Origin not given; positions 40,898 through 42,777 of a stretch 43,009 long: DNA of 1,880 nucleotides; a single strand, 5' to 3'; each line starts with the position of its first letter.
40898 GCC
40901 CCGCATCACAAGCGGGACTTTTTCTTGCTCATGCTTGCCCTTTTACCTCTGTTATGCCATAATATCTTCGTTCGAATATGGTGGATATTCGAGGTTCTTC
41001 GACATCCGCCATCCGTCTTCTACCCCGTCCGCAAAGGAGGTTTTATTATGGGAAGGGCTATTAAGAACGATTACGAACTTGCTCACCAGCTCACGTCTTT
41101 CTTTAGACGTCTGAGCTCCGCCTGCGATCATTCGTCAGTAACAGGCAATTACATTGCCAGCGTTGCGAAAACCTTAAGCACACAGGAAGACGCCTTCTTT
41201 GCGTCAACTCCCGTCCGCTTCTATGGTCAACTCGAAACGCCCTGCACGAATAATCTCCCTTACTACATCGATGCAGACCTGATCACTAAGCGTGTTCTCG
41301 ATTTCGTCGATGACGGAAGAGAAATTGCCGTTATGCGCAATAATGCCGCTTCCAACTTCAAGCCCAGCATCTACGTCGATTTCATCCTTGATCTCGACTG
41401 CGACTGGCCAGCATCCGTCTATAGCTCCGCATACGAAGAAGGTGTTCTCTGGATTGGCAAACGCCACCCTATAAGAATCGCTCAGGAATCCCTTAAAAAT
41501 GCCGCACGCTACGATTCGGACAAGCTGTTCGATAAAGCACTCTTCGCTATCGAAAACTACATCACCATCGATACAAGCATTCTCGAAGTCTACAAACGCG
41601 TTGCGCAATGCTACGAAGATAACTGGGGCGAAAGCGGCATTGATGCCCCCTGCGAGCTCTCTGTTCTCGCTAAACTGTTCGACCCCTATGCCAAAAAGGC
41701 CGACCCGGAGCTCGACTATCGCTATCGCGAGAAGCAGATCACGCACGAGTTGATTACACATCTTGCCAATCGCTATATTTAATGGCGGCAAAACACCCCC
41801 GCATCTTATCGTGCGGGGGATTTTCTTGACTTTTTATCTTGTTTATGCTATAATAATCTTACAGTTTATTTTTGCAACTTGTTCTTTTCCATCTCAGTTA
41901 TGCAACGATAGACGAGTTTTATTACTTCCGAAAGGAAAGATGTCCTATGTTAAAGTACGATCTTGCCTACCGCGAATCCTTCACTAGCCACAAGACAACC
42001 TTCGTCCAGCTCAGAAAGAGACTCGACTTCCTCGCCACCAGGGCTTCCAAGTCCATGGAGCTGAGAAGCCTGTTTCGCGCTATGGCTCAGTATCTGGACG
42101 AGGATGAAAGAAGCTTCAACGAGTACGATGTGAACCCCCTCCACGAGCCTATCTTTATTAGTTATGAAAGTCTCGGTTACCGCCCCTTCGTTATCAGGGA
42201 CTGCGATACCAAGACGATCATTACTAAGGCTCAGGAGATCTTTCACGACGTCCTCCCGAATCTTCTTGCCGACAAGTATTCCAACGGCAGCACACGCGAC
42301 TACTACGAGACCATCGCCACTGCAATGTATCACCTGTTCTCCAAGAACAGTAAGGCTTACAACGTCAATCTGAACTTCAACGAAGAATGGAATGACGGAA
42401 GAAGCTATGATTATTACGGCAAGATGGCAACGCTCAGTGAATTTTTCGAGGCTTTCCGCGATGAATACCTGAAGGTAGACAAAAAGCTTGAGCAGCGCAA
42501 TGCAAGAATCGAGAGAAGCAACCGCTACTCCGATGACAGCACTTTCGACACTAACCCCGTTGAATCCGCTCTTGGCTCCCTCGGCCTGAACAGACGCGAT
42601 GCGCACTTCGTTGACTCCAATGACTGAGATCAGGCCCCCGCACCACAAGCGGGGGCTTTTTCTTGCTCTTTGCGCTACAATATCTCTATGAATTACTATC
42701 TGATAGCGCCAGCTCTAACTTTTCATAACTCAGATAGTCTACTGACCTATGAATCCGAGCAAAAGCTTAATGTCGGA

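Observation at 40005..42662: Three tandem, individually wired orphan genes (229, 244 and 226 aa) that look like divergent paralogs, between the recJ operon and priA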

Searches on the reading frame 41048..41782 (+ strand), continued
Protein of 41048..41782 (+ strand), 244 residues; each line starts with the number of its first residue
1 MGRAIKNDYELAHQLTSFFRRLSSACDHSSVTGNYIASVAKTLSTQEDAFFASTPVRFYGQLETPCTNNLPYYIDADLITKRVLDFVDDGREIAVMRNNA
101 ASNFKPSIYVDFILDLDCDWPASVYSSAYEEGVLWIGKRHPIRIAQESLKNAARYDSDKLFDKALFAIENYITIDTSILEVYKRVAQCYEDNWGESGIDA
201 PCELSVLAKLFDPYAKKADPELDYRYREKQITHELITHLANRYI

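Call 64: search_protein_families(library=pfam, alignment_id=A6, max_evalue=0.5)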
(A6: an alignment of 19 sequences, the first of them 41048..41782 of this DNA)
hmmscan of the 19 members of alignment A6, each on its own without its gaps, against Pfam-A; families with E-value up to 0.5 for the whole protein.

A. member 1, window:41048-41782:+ (244 aa): 0 families

B. families by the number of members that match (of 19 scanned): 2 families
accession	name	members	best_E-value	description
PF06169.17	DUF982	1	0.062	Protein of unknown function (DUF982)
PF17759.6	tRNA_synthFbeta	1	0.13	Phenylalanyl tRNA synthetase beta chain CLM domain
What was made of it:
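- Tried and rejected: Pfam on all 19 P2-family members (call 64).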

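Call 68: find_related_loci(query=A5, collection=metagenome_contigs, flank=5000)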
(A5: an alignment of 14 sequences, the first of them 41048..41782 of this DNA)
Query A5 (244 aa) in metagenome_contigs; peptide patterns used: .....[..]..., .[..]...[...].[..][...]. (x = any residue, [..] = any of these).
354 stretches matched a pattern; 4 encode a relative of the query (tblastn E <= 1e-3); 4 distinct loci.
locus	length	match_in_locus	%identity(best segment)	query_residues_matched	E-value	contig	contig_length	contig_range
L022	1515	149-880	97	1-244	1e-179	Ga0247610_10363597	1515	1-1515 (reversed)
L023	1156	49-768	67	1-241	2e-115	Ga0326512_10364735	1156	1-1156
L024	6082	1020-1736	56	1-241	2e-83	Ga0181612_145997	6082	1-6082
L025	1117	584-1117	39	1-181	2e-28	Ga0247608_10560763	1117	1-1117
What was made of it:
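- Tried and rejected: The metagenome scan with A5 added only 4 short loci (call 68).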

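Call 69: find_related_loci(query=A5, collection=viral_contigs, flank=5000)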
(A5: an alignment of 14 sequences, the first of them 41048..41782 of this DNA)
Query A5 (244 aa) in viral_contigs; peptide patterns used: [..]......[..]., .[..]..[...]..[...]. (x = any residue, [..] = any of these).
40 stretches matched a pattern, but none encodes a relative of the query by tblastn (E <= 1e-3).
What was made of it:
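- On Phage or mobile-element genes: IMG/VR scan: none (call 69).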

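Call 70: find_encoding_contigs(protein=P0023, flank=6000, max_places=2)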
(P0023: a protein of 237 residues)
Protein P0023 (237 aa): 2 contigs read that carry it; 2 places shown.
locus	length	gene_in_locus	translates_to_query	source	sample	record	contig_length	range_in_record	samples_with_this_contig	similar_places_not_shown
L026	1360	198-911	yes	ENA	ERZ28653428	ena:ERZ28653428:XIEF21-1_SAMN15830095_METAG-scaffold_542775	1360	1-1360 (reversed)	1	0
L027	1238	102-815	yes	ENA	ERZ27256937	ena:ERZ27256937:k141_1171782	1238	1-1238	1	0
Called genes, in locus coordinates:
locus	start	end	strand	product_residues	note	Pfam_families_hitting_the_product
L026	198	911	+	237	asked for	-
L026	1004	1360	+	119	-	?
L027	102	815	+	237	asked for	-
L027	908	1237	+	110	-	?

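Call 71: find_encoding_contigs(protein=P0024, flank=6000, max_places=2)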
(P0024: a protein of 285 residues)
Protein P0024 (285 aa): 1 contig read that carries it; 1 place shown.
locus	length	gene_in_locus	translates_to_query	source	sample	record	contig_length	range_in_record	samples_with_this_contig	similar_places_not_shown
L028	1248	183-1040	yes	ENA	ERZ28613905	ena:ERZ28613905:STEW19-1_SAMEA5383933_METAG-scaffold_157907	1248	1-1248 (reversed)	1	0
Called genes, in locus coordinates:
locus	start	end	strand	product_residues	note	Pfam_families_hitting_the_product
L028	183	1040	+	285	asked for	-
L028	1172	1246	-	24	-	?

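Call 72: find_encoding_contigs(protein=P0021, flank=6000, max_places=2)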
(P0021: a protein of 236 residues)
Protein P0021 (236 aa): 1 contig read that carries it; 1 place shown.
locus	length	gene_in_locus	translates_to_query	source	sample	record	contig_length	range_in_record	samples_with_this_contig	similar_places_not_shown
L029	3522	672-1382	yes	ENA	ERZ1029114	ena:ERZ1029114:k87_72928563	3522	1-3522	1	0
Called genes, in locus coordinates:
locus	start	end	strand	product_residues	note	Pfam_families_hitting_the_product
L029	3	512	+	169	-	?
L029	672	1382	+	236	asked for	-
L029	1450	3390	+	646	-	PF17764:PriA_3primeBD, PF04851:ResIII, PF13604:AAA_30 (weak), PF00270:DEAD, PF00271:Helicase_C (faint), PF18074:PriA_C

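Call 73: find_encoding_contigs(protein=P0019, flank=6000, max_places=2)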
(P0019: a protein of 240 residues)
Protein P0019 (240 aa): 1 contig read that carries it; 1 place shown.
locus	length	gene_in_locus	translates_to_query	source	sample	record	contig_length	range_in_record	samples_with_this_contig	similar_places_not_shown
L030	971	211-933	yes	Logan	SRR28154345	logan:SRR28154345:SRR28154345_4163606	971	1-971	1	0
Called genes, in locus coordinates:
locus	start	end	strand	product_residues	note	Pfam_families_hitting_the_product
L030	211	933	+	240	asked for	-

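Call 79: search_protein_families(library=pfam, proteins=[L002:9233-9820:+, L005:278-862:+, L002:10875-11282:+, L002:11450-11908:+, L003:4577-4957:+, L005:2055-2627:+, L005:4797-5372:+], max_evalue=0.1)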
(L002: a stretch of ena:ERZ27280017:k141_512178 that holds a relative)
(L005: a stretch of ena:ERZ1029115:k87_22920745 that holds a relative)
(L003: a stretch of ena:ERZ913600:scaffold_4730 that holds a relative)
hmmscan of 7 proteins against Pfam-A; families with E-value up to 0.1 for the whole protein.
L002:9233-9820:+ (195 aa): 0 families

L005:278-862:+ (194 aa): 0 families

L002:10875-11282:+ (135 aa): 0 families

L002:11450-11908:+ (152 aa): 0 families

L003:4577-4957:+ (126 aa): 0 families

L005:2055-2627:+ (190 aa): 0 families

L005:4797-5372:+ (191 aa): 0 families

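Call 93: search_dna_similar(query=window:41048-41782:+, collection=phages, mode=protein, max_evalue=0.01, max_rows=5)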
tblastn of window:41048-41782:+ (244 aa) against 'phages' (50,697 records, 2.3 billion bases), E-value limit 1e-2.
No match.

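Call 102: search_protein_families(library=padloc, proteins=[L002:9233-9820:+, L005:278-862:+, L002:10875-11282:+, L002:11450-11908:+, L003:4577-4957:+, L005:2055-2627:+, L005:4797-5372:+], max_evalue=0.1)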
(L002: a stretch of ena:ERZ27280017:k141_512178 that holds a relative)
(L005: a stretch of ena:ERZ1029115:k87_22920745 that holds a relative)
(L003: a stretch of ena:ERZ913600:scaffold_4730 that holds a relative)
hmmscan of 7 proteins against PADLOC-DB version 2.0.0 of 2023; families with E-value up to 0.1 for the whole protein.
L002:9233-9820:+ (195 aa): 0 families

L005:278-862:+ (194 aa): 0 families

L002:10875-11282:+ (135 aa): 0 families

L002:11450-11908:+ (152 aa): 0 families

L003:4577-4957:+ (126 aa): 1 family
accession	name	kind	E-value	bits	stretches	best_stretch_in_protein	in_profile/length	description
PDLC02032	Cas3d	-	0.0053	13.5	1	31-107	199-277/641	-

L005:2055-2627:+ (190 aa): 0 families

L005:4797-5372:+ (191 aa): 0 families

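Call 103: search_protein_families(library=ncbifam, proteins=[L002:9233-9820:+, L005:278-862:+, L002:10875-11282:+, L002:11450-11908:+, L003:4577-4957:+, L005:2055-2627:+, L005:4797-5372:+], max_evalue=0.1)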
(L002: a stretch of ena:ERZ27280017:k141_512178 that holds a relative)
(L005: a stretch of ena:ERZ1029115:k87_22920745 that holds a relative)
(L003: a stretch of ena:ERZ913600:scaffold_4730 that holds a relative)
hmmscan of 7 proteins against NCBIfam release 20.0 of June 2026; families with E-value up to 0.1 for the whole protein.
L002:9233-9820:+ (195 aa): 0 families

L005:278-862:+ (194 aa): 1 family
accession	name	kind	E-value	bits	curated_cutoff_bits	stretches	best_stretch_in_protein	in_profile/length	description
NF007442.0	PRK09990.1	equivalog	0.073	12.5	301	0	129-157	225-253/256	transcriptional regulator GlcC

L002:10875-11282:+ (135 aa): 1 family
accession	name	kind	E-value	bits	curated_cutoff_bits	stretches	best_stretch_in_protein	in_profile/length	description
TIGR01219.1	Pmev_kin_ERG8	equivalog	0.019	13.9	376.95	1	40-117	305-374/456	phosphomevalonate kinase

L002:11450-11908:+ (152 aa): 1 family
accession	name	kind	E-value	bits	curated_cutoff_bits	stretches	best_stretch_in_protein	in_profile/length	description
NF002578.0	PRK02230.1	equivalog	0.021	14.3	246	1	46-147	47-138/185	inorganic pyrophosphatase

L003:4577-4957:+ (126 aa): 1 family
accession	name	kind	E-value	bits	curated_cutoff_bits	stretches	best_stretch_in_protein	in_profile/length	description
NF042919.1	ChlAlygly_Syn_BesC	equivalog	0.029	13.8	500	1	24-95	74-144/257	4-chloro-allylglycine synthase BesC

L005:2055-2627:+ (190 aa): 0 families

L005:4797-5372:+ (191 aa): 0 families

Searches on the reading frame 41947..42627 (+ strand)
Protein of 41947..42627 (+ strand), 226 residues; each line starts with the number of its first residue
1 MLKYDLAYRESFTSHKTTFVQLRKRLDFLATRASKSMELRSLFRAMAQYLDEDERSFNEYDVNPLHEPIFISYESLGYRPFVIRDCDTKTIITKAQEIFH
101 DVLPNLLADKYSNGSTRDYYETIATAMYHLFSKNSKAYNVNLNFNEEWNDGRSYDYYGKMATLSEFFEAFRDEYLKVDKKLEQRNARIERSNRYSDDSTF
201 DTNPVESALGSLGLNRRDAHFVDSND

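Call 7: search_protein_families(library=pfam, proteins=[window:41947-42627:+], max_evalue=1)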
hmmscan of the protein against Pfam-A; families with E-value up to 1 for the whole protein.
window:41947-42627:+ (226 aa): 1 family
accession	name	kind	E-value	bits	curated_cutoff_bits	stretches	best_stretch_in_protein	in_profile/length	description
PF08293.16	MRP-S33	-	0.99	10.1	25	0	154-191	40-77/87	Mitochondrial ribosomal subunit S27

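Call 8: search_protein_families(library=ncbifam, proteins=[window:41947-42627:+], max_evalue=1)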
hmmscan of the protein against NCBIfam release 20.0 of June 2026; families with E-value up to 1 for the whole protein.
window:41947-42627:+ (226 aa): 0 families

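Call 9: search_protein_families(library=phrogs, proteins=[window:41947-42627:+], max_evalue=1)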
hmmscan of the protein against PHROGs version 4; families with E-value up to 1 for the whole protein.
window:41947-42627:+ (226 aa): 0 families

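Call 10: search_protein_families(library=padloc, proteins=[window:41947-42627:+], max_evalue=1)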
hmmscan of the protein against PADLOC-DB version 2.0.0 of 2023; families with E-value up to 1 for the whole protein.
window:41947-42627:+ (226 aa): 0 families

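Call 17: find_homologous_proteins(query=window:41947-42627:+, max_evalue=0.01)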
Query window:41947-42627:+ (226 aa): 2 proteins with E <= 0.01 among 143 candidates.
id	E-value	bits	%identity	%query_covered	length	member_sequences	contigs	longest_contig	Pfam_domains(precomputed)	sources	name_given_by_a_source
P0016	3.4e-143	493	99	100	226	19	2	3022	-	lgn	-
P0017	1.9e-84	301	64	100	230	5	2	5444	-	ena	-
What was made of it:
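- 41947..42627 (+): P3 gene, 226 aa; an orphan unrelated to P1 and P2. Only two homologue clusters, at 99% and 64% identity (call 17). dN/dS is 0.16.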

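Call 22: find_encoding_contigs(protein=P0017, flank=10000, max_places=3)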
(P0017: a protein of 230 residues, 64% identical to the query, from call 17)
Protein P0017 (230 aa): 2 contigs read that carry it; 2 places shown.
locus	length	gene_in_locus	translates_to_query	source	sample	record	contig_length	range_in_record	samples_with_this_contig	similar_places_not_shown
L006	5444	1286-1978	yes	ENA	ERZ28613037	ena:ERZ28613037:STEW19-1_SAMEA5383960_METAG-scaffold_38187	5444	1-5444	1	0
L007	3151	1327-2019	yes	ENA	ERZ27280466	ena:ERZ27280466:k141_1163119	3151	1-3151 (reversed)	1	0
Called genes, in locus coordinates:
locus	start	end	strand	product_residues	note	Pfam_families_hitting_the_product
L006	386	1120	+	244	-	-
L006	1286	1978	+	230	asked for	-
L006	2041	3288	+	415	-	PF17764:PriA_3primeBD, PF18319:Zn_ribbon_PriA (faint), PF00270:DEAD, PF04851:ResIII, PF13604:AAA_30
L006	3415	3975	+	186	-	PF18074:PriA_C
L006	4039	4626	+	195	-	PF01327:Pep_deformylase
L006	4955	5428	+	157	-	PF02911:Formyl_trans_C (weak)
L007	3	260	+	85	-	?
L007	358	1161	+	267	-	-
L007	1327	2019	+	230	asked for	-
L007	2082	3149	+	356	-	?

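Call 62: predict_structure(alignment_id=A3)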
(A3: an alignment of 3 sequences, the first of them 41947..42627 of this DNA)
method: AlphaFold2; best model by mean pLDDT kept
length: 226 residues; sequences in the alignment: 3
mean_pLDDT: 41.4   pTM: 0.28
mean pLDDT of the five models: 41.4, 40.5, 39.6, 38.9, 37.8
residues with pLDDT >= 90: 0; 70-90: 0; 50-70: 25; < 50: 201
segments of 3 or more residues with pLDDT < 50: 1-25, 32-42, 48-50, 52-175, 188-203, 214-216, 219-226
pLDDT, mean of each block of 10 residues (from residue 1): 34 40 49 45 49 42 35 31 35 45 40 40 47 39 33 30 42 47 49 39 49 50 39
secondary structure, 60 per line:
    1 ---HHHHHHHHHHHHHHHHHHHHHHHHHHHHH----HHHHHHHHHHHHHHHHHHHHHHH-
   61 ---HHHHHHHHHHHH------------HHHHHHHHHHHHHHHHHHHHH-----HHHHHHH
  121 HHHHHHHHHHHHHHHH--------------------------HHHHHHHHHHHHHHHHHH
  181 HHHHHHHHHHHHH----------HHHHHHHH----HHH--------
elements in order: H4-32 H37-59 H64-75 H88-108 H114-136 H163-193 H204-211
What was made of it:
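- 41947..42627 (+): The AF2 model is unusable, pLDDT 41 (call 62).
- Tried and rejected: AF2 on P3 with its 3-sequence alignment gave pLDDT 41, so no fold search was run on it (call 62).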

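Call 91: search_dna_similar(query=window:41947-42627:+, collection=phages, mode=protein, max_evalue=0.01, max_rows=5)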
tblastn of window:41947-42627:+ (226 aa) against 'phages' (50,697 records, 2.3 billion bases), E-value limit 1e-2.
No match.

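Call 94: search_solved_structures(query=A3, max_evalue=10)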
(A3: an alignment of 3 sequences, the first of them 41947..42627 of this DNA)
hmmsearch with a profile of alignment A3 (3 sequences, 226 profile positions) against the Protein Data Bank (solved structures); distinct sequences matched with E-value up to 10: 0.
